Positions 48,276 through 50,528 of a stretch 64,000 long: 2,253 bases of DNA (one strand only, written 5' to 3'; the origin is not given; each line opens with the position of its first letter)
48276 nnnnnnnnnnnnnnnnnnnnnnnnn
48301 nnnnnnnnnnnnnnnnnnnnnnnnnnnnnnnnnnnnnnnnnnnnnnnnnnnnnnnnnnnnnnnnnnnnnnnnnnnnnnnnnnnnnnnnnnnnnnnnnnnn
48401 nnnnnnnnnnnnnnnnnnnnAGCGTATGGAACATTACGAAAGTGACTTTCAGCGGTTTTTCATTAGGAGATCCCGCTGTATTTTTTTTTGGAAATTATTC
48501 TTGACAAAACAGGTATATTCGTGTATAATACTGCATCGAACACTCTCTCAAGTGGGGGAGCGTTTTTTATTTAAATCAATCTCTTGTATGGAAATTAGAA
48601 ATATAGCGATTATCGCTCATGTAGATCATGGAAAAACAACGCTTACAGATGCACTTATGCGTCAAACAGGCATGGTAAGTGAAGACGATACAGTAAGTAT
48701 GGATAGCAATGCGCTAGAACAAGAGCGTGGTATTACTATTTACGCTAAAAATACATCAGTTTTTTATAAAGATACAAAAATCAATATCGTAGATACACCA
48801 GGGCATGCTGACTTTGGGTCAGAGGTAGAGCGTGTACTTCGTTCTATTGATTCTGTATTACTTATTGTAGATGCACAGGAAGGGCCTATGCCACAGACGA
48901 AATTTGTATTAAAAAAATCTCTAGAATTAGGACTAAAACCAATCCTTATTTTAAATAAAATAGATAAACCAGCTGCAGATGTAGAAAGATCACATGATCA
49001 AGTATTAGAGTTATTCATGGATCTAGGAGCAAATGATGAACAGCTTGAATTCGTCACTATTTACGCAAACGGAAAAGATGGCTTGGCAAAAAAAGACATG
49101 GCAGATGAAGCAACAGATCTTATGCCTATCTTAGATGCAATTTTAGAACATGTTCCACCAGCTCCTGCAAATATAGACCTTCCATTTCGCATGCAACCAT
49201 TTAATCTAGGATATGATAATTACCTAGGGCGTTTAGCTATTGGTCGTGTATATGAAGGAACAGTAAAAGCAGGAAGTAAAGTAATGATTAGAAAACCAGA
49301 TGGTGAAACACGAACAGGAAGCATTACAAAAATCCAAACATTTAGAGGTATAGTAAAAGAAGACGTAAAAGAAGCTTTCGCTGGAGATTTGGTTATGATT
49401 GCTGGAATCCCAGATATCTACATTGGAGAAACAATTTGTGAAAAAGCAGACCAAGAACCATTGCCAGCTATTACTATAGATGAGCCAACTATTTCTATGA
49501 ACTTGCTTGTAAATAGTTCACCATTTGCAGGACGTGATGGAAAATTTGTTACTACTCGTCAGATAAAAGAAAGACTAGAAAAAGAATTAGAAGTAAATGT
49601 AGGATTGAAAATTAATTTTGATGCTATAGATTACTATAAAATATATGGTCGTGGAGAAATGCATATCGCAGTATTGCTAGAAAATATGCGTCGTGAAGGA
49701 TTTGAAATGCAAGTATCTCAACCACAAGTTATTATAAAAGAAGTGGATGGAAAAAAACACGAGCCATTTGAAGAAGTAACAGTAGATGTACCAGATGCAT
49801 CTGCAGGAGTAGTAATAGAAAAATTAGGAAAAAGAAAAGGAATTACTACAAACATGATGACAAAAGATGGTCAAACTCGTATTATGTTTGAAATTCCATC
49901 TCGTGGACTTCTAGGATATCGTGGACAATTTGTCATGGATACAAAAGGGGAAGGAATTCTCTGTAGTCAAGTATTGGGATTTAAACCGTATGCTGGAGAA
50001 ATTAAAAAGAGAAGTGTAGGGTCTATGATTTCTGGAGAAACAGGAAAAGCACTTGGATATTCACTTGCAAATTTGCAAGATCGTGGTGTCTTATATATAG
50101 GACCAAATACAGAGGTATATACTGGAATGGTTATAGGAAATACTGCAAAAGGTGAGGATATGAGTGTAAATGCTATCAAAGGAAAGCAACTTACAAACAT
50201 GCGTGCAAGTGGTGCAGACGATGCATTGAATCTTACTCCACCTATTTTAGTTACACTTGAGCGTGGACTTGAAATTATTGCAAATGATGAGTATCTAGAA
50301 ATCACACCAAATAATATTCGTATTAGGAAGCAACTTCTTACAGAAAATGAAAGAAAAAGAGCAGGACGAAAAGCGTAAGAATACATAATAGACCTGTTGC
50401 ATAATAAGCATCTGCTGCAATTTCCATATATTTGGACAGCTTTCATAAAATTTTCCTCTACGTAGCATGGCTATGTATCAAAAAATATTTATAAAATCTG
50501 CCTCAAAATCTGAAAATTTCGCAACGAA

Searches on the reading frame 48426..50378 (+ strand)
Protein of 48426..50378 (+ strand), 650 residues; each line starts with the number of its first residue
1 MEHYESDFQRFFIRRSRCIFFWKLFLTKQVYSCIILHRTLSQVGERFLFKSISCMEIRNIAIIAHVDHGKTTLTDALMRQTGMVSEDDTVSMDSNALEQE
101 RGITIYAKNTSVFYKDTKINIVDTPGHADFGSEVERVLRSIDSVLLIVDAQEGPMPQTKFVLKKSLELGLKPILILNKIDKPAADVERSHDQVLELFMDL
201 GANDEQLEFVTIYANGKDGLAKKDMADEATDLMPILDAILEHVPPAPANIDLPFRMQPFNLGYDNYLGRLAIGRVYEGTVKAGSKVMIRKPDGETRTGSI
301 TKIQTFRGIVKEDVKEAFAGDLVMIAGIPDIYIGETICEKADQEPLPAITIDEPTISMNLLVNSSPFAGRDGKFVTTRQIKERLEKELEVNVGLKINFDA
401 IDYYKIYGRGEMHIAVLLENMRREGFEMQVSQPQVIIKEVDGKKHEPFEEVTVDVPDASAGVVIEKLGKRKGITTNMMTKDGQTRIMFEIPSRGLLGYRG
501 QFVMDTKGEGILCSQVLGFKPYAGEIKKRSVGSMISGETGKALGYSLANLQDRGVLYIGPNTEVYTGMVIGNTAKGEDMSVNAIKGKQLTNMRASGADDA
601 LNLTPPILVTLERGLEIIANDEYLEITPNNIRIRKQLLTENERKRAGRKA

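Call 84: search_protein_families(library=pfam, proteins=[window:48426-50378:+], max_evalue=0.00001)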
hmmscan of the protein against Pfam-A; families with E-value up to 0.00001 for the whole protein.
window:48426-50378:+ (650 aa): 6 families
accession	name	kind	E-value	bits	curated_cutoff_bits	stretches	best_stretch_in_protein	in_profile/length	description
PF00009.33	GTP_EFTU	-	5.6e-53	179.8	26.5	1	56-244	2-187/188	Elongation factor Tu GTP binding domain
PF21018.2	BipA_C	-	1.3e-40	138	23.8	1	532-639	2-109/110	TypA/BipA C-terminal domain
PF00679.30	EFG_C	-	3.2e-18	66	27.9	1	445-529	3-88/89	Elongation factor G C-terminus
PF03144.31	GTP_EFTU_D2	-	8.4e-15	55.4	30.3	1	268-338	1-73/73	Elongation factor Tu domain 2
PF22042.2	EF-G_D2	-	8.1e-10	39.1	27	1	259-339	7-83/84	Elongation factor G domain 2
PF01926.29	MMR_HSR1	-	5.7e-07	30.1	21.9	1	60-178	2-113/113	50S ribosome-binding GTPase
